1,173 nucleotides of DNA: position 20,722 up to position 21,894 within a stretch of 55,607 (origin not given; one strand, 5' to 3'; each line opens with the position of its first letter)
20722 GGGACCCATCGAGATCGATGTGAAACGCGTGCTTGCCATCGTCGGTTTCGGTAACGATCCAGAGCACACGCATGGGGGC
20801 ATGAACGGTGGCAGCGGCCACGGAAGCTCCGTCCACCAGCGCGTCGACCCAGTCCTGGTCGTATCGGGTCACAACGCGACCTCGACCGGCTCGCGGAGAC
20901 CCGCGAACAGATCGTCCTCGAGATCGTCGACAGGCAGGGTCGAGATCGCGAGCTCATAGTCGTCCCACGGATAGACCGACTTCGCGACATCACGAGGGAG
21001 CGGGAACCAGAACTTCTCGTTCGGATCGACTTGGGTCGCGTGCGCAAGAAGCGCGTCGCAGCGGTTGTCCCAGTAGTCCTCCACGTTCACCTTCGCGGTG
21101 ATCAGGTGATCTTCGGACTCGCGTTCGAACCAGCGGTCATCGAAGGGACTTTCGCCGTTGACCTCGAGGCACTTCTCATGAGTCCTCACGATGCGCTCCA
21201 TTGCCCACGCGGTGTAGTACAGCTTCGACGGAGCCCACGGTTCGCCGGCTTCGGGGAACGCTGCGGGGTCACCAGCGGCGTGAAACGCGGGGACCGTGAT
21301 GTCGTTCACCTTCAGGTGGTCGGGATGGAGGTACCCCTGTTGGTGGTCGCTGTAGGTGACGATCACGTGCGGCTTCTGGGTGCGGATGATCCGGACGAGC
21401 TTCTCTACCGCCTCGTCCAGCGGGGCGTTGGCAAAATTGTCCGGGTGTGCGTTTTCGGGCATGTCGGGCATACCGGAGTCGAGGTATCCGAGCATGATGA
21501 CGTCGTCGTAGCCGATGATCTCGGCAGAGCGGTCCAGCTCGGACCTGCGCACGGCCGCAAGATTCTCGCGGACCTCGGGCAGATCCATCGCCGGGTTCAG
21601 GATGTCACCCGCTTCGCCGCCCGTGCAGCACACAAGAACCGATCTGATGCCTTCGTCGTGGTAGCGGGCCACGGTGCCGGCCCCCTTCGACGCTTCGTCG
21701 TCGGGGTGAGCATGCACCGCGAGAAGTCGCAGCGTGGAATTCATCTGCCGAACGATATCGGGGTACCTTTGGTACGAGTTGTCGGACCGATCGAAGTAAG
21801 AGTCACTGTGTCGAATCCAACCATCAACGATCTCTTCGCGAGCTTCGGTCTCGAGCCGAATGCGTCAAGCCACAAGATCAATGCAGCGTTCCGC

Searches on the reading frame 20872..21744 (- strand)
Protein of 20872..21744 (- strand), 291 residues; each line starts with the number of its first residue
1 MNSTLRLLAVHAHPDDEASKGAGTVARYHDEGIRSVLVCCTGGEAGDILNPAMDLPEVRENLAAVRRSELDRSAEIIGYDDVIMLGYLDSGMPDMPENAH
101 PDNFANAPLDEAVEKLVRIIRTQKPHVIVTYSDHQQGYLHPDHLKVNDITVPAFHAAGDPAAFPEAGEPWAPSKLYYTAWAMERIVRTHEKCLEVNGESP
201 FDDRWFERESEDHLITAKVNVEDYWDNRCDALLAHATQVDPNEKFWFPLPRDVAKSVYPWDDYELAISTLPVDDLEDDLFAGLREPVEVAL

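Call 16: search_protein_families(library=pfam, proteins=[window:20872-21744:-], max_evalue=0.001)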
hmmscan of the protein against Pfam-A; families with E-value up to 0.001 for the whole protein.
window:20872-21744:- (291 aa): 1 family
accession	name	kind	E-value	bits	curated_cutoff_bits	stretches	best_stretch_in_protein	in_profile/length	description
PF02585.22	PIG-L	-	3.6e-28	99.1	28.2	1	8-153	1-128/129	GlcNAc-PI de-N-acetylase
